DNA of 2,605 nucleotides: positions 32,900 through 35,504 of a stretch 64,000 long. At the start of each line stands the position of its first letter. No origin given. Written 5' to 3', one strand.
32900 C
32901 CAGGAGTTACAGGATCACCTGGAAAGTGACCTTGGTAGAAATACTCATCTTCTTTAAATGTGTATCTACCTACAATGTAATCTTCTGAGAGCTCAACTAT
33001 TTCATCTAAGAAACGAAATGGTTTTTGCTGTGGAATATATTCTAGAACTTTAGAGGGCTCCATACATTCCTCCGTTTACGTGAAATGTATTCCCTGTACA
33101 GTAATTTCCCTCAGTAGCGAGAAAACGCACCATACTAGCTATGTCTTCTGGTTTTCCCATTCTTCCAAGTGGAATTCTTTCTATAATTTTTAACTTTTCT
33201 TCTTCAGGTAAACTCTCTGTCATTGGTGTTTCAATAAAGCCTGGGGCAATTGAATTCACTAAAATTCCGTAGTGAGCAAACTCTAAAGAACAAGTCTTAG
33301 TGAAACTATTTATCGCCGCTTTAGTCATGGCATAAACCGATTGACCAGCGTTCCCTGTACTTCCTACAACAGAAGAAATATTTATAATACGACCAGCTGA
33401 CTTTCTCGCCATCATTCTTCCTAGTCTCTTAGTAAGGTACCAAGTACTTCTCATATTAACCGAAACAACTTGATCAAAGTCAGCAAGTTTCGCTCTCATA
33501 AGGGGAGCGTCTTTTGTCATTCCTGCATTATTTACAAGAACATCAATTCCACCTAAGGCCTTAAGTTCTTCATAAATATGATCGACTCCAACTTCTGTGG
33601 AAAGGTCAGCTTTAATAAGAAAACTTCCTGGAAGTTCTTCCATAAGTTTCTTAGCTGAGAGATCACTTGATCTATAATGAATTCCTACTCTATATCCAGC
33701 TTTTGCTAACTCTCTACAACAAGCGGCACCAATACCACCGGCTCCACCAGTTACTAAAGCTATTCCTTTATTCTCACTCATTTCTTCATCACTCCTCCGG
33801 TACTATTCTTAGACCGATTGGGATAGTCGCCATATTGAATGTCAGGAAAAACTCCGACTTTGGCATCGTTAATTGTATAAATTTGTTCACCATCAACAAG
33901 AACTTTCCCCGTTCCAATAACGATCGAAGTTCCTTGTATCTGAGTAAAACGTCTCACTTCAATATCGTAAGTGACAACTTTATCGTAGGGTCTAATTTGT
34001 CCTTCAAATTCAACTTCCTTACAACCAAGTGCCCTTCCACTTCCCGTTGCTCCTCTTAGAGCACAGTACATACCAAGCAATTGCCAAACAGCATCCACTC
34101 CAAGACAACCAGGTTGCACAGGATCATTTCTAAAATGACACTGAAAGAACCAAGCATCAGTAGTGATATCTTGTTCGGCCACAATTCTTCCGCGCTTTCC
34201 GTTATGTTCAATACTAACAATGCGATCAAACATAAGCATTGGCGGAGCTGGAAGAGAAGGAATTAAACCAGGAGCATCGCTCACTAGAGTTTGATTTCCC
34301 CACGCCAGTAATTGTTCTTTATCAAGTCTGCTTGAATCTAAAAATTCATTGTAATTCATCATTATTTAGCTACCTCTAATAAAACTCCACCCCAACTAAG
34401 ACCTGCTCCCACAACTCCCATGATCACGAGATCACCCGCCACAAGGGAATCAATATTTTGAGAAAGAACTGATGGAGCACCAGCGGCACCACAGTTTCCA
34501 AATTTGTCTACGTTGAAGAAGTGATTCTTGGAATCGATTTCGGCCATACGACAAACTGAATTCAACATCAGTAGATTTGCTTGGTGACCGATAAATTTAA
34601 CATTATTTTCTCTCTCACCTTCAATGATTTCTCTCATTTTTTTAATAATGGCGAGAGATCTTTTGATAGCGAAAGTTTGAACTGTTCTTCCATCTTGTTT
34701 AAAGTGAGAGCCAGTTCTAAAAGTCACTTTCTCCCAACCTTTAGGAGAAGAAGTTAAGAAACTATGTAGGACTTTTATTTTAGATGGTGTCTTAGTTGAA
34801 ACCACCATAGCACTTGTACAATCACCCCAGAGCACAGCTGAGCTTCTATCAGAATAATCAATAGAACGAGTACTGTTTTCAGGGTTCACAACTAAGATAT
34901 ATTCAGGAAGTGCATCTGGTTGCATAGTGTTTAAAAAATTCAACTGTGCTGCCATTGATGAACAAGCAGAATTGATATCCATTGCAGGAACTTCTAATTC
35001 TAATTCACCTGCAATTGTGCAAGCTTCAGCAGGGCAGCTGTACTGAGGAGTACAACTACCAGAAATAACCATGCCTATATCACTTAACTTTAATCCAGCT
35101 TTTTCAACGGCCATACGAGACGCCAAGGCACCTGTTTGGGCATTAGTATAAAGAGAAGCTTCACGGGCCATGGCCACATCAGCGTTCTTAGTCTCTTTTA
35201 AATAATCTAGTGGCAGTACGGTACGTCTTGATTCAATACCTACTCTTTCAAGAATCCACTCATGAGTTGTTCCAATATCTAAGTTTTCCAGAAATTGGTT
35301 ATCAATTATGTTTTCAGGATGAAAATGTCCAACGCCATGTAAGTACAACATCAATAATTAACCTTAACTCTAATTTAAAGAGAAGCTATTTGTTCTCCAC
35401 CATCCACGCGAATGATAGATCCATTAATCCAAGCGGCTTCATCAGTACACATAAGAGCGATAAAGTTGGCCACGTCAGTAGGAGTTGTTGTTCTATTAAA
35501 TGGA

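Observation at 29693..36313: Self-contained second type II FAS cluster with its own ACP, PPTase and acyltransferase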

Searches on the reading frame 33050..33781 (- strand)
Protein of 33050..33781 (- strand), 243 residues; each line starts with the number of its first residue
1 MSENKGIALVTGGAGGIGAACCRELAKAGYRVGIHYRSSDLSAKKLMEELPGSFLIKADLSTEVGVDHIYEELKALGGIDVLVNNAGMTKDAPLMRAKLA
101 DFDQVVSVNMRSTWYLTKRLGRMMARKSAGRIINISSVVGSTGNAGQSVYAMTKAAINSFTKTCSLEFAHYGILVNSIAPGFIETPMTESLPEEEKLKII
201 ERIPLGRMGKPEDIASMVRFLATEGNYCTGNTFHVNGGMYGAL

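Call 4: search_protein_families(library=pfam, proteins=[window:33050-33781:-], max_evalue=0.01)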
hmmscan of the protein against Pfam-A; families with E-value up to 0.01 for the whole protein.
window:33050-33781:- (243 aa): 7 families
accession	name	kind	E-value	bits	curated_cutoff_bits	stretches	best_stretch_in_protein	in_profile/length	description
PF13561.12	adh_short_C2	-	4.7e-57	193.7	27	1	14-239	3-235/236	Enoyl-(Acyl carrier protein) reductase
PF00106.31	adh_short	-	9.4e-52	175.8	26.6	1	7-195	2-194/195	short chain dehydrogenase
PF08659.16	KR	-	1.6e-16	61.2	22.6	1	6-162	1-161/180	KR domain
PF01370.27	Epimerase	-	3.6e-08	33.6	20.9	1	8-168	1-160/240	NAD dependent epimerase/dehydratase family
PF16363.11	GDP_Man_Dehyd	-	9.8e-05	22.4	27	1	9-72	1-73/332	GDP-mannose 4,6 dehydratase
PF05368.20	NmrA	-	0.0011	19.1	27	0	8-67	5-60/298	NmrA-like family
PF13460.12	NAD_binding_10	-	0.0047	17.3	27.2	1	12-148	1-112/184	NAD(P)H-binding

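Call 5: search_protein_families(library=ncbifam, proteins=[window:33050-33781:-], max_evalue=0.01)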
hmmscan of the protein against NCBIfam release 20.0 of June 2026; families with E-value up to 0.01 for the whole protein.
window:33050-33781:- (243 aa): 235 families (the best 25 are shown)
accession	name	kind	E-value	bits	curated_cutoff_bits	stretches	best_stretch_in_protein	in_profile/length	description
TIGR01830.1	3oxo_ACP_reduc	equivalog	1.8e-75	253.7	297.75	1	8-240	1-239/239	3-oxoacyl-[acyl-carrier-protein] reductase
NF004197.0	PRK05653.1-1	equivalog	7.9e-67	225.5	332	1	5-240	7-247/249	3-oxoacyl-ACP reductase FabG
TIGR01829.1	AcAcCoA_reduct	subfamily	2.8e-65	220.3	302.1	1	7-240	2-241/242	acetoacetyl-CoA reductase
NF004199.0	PRK05653.1-4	equivalog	9.3e-65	218.6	301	1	8-240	8-246/247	3-oxoacyl-ACP reductase FabG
NF047420.2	EF_P_mod_YmfI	equivalog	3.3e-64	216.9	238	1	8-240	2-236/236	elongation factor P 5-aminopentanone reductase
NF004198.0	PRK05653.1-3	equivalog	3.4e-64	216.7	296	1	4-240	6-247/248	3-oxoacyl-ACP reductase FabG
NF009466.0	PRK12826.1-2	subfamily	1.7e-62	211.1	222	1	7-240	5-245/248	3-oxoacyl-ACP reductase FabG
NF009464.0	PRK12824.1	subfamily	1.9e-59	201.3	269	1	6-240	3-243/245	3-oxoacyl-ACP reductase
NF009547.0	PRK12936.1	subfamily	4.4e-57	193.5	436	1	8-239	9-242/245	3-ketoacyl-(acyl-carrier-protein) reductase NodG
NF004200.0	PRK05653.1-5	equivalog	4.5e-56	190.1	273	1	8-239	5-241/242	3-oxoacyl-ACP reductase FabG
NF009546.0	PRK12935.1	equivalog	5.6e-56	189.9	418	1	5-240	6-246/247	acetoacetyl-CoA reductase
NF005067.0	PRK06484.1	equivalog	4e-55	187.3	713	1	5-239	9-251/524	short chain dehydrogenase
NF009384.0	PRK12743.1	equivalog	4.7e-55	186.6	264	1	4-240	5-248/258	SDR family oxidoreductase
NF005559.1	PRK07231.1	subfamily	6.8e-55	186.3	215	1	7-239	6-247/249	glucose 1-dehydrogenase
NF053542.1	FlxB_rubin_SDR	equivalog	7.1e-54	183.1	340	1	7-239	2-239/239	flexirubin biosynthesis SDR family reductase FlxB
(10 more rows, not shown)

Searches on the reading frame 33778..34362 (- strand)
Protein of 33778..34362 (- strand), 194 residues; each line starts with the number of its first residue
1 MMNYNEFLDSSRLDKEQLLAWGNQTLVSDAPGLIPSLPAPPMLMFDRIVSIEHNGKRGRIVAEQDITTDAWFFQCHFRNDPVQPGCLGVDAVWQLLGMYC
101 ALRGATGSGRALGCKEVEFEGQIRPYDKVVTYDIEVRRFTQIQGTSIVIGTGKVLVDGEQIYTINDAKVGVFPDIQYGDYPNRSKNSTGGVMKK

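Call 4: search_protein_families(library=pfam, proteins=[window:33778-34362:-], max_evalue=0.01)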
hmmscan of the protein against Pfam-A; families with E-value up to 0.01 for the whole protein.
window:33778-34362:- (194 aa): 1 family
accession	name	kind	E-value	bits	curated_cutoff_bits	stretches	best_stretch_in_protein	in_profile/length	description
PF07977.19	FabA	-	4.3e-42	143.4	23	1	37-164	1-137/138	FabA-like domain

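Call 5: search_protein_families(library=ncbifam, proteins=[window:33778-34362:-], max_evalue=0.01)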
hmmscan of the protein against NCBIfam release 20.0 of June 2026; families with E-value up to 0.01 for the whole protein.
window:33778-34362:- (194 aa): 5 families
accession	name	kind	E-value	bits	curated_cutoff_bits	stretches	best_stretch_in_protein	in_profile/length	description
NF003509.0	PRK05174.1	equivalog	4.2e-62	209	124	1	11-174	6-168/172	bifunctional 3-hydroxydecanoyl-ACP dehydratase/trans-2-decenoyl-ACP isomerase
TIGR01749.1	fabA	equivalog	6.8e-49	166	238.15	1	15-174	7-165/169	3-hydroxyacyl-[acyl-carrier-protein] dehydratase FabA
NF000582.1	PRK00006.1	equivalog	4.2e-12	46.2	113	1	41-160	14-127/137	3-hydroxyacyl-ACP dehydratase FabZ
TIGR01750.1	fabZ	equivalog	5.5e-12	45.7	155.15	1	41-161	15-132/141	3-hydroxyacyl-ACP dehydratase FabZ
NF009667.0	PRK13188.1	equivalog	1.6e-11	43.6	465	1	40-164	334-459/464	bifunctional UDP-3-O-[3-hydroxymyristoyl] N-acetylglucosamine deacetylase/3-hydroxyacyl-ACP dehydratase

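Call 26: search_solved_structures(query=window:33778-34362:-, max_evalue=0.00001, show_alignments=1)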
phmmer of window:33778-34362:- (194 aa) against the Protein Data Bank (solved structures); distinct sequences matched with E-value up to 0.00001: 11.
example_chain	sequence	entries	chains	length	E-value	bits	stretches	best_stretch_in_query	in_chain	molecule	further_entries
2cf2_C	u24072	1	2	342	7.2e-87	293.3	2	12-175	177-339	FATTY ACID SYNTHASE, DH DOMAIN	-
6b7j_A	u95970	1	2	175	2.6e-43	151.1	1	15-175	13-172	3-hydroxydecanoyl-[acyl-carrier-protein] dehydratase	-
1mka_A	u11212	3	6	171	1e-42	149.2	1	14-175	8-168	BETA-HYDROXYDECANOYL THIOL ESTER DEHYDRASE | N-{3-[DIHYDROXY(NONYL)-LAMBDA~4~-SULFANYL]PROPYL}-N~3~-[(2R)-2-HYDROXY-3,3-DIMETHYL-4-(PHO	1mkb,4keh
4b0b_A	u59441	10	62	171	8.2e-41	142.9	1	31-173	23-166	3-HYDROXYDECANOYL-[ACYL-CARRIER-PROTEIN] DEHYDRATASE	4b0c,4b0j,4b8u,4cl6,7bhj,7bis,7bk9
4fq9_A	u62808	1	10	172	8.3e-41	142.9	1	31-173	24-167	3-hydroxydecanoyl-[acyl-carrier-protein] dehydratase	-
3q62_A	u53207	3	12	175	9.3e-41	142.8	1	14-175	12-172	3-hydroxydecanoyl-[acyl-carrier-protein] dehydratase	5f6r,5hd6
4b0i_A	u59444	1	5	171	7.9e-40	139.7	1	31-173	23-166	3-HYDROXYDECANOYL-[ACYL-CARRIER-PROTEIN] DEHYDRATASE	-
1u1z_A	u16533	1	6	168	4.7e-06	29.5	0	40-99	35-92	(3R)-hydroxymyristoyl-[acyl carrier protein] dehydratase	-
6n3p_A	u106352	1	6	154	5.3e-06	29.3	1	40-155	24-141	3-hydroxyacyl-[acyl-carrier-protein] dehydratase FabZ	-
5bux_A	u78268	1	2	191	6.2e-06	29.1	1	40-163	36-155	3-hydroxyacyl-[acyl-carrier-protein] dehydratase FabZ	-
5buw_A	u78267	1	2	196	6.6e-06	29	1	40-163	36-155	3-hydroxyacyl-[acyl-carrier-protein] dehydratase FabZ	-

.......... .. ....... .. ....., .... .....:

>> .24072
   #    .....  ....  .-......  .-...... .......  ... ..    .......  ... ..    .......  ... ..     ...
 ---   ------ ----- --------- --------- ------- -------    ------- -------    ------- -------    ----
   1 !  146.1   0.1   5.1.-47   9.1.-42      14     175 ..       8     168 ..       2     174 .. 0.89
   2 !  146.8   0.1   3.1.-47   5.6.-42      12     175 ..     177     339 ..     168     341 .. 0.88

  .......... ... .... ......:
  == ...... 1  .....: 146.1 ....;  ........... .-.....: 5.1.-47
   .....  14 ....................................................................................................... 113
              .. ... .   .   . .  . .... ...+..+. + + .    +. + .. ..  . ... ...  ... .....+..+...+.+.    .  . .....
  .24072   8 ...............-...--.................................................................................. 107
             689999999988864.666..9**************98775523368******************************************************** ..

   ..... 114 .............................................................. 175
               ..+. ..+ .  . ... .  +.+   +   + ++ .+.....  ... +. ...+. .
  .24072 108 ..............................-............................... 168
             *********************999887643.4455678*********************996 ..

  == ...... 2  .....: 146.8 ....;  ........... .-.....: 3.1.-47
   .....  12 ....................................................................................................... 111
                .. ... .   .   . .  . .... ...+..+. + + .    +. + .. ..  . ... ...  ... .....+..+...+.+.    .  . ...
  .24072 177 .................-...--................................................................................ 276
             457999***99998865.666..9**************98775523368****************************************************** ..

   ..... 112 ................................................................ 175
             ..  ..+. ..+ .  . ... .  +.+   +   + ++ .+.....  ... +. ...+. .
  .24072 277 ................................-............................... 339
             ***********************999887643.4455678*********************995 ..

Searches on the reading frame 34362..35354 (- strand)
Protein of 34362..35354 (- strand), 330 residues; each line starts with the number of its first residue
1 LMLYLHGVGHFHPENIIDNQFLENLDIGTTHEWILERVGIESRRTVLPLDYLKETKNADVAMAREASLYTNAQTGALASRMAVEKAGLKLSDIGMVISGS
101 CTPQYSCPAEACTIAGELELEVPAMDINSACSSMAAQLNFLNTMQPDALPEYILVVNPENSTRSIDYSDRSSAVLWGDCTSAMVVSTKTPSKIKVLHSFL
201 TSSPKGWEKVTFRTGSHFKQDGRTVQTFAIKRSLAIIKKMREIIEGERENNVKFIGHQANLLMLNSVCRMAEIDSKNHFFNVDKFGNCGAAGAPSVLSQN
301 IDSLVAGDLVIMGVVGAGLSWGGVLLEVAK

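Call 4: search_protein_families(library=pfam, proteins=[window:34362-35354:-], max_evalue=0.01)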
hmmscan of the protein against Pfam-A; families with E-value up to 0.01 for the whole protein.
window:34362-35354:- (330 aa): 3 families
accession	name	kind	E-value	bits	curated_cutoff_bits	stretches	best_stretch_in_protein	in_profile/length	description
PF08541.16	ACP_syn_III_C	-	3.7e-17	62.7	26.6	1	254-327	14-89/90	3-Oxoacyl-[acyl-carrier-protein (ACP)] synthase III C terminal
PF08545.16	ACP_syn_III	-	7.2e-13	48.7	24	1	125-202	1-78/80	3-Oxoacyl-[acyl-carrier-protein (ACP)] synthase III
PF07451.17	SpoVAD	-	0.0056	15.9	22.1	0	78-144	58-119/329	Stage V sporulation protein AD (SpoVAD)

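Call 5: search_protein_families(library=ncbifam, proteins=[window:34362-35354:-], max_evalue=0.01)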
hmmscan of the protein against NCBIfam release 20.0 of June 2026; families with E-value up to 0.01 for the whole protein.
window:34362-35354:- (330 aa): 15 families
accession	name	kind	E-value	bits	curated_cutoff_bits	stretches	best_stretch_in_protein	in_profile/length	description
NF006829.0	PRK09352.1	subfamily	2e-53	181.5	249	1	5-328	7-321/322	beta-ketoacyl-ACP synthase 3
TIGR00747.1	fabH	subfamily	8.6e-43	146.6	292.1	1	4-327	4-321/322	beta-ketoacyl-ACP synthase III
NF004623.0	PRK05963.1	equivalog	1.5e-32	113.2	437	1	5-327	8-327/328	beta-ketoacyl-ACP synthase III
NF005703.0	PRK07515.1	equivalog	7e-29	100.8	304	1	31-327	55-371/373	beta-ketoacyl-ACP synthase III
NF005541.0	PRK07204.1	equivalog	9.6e-28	97.5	402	2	57-203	38-186/329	beta-ketoacyl-ACP synthase III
NF006720.0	PRK09258.1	equivalog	8.8e-18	64.7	285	1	73-320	63-330/338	3-oxoacyl-ACP synthase III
NF005308.0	PRK06840.1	equivalog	2.7e-10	39.8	315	1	70-217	52-203/339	3-oxoacyl-ACP synthase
NF009519.0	PRK12880.1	equivalog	1.3e-09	37.8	436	2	212-327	223-337/353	beta-ketoacyl-ACP synthase III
NF003274.0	PRK04262.1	equivalog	1.7e-09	37.2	244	1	75-318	55-298/347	hydroxymethylglutaryl-CoA synthase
NF005293.2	PRK06816.1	subfamily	1e-06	28.1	450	1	4-133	2-121/378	StlD/DarB family beta-ketosynthase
NF053539.1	resorcinol_DarB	exception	6.8e-06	25.4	550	1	3-140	3-129/377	dialkylresorcinol biosynthesis protein DarB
NF005404.0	PRK06954.1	subfamily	0.00012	21.2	687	1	66-139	26-102/397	acetyl-CoA C-acetyltransferase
TIGR01930.1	AcCoA-C-Actrans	subfamily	0.00024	20.1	240.55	1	72-134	22-86/385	acetyl-CoA C-acyltransferase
TIGR00748.1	HMG_CoA_syn_Arc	equivalog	0.00052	19.4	353.35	1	75-319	54-298/345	hydroxymethylglutaryl-CoA synthase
NF006160.0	PRK08304.1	subfamily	0.008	14.8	402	0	78-139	63-119/337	stage V sporulation protein AD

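Call 24: search_solved_structures(query=window:34362-35354:-, max_evalue=0.00001)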
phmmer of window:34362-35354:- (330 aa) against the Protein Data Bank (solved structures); distinct sequences matched with E-value up to 0.00001: 45.
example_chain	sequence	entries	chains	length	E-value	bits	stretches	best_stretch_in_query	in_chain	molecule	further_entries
2ebd_A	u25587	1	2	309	9.9e-35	123.4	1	5-327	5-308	3-oxoacyl-[acyl-carrier-protein] synthase 3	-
8vd9_A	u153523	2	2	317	1.7e-28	103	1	6-326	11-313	Beta-ketoacyl-[acyl-carrier-protein] synthase III 1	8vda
3il5_A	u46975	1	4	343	1.2e-27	100.1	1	10-327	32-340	3-oxoacyl-[acyl-carrier-protein] synthase 3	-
3il4_A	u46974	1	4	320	4.6e-27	98.3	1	10-326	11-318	3-oxoacyl-[acyl-carrier-protein] synthase 3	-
3il6_A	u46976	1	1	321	6.8e-27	97.7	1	78-326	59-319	3-oxoacyl-[acyl-carrier-protein] synthase 3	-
1ebl_A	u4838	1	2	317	3.4e-25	92.1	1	5-326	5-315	BETA-KETOACYL-ACP SYNTHASE III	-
1hn9_A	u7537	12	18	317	1.1e-24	90.4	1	5-326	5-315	BETA-KETOACYL-ACYL CARRIER PROTEIN SYNTHASE III | 3-oxoacyl-[acyl-carrier-protein] synthase III | 3-oxoacyl-[acyl-carrier-protein] synthase 3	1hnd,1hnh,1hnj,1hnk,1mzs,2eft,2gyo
6x7r_A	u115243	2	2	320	1.1e-24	90.4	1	5-326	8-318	3-oxoacyl-[acyl-carrier-protein] synthase 3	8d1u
9ka2_A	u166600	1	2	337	1.4e-24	90.1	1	5-326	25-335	Beta-ketoacyl-[acyl-carrier-protein] synthase III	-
3il9_A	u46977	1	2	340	1.5e-24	90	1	5-326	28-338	3-oxoacyl-[acyl-carrier-protein] synthase 3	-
9ka5_A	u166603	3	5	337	6.3e-23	84.7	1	5-326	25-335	Beta-ketoacyl-[acyl-carrier-protein] synthase III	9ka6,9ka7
4ryb_A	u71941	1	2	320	8.3e-23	84.3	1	5-327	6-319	3-oxoacyl-[acyl-carrier-protein] synthase 3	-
1zow_A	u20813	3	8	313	1.3e-22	83.6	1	5-327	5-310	3-oxoacyl-[acyl-carrier-protein] synthase III | 3-oxoacyl-[acyl-carrier-protein] synthase 3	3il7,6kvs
4nhd_A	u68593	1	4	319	1.7e-22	83.2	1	5-326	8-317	3-oxoacyl-[acyl-carrier-protein] synthase 3 protein 1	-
4ylt_A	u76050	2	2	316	3e-21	79.2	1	5-326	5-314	3-oxoacyl-[acyl-carrier-protein] synthase 3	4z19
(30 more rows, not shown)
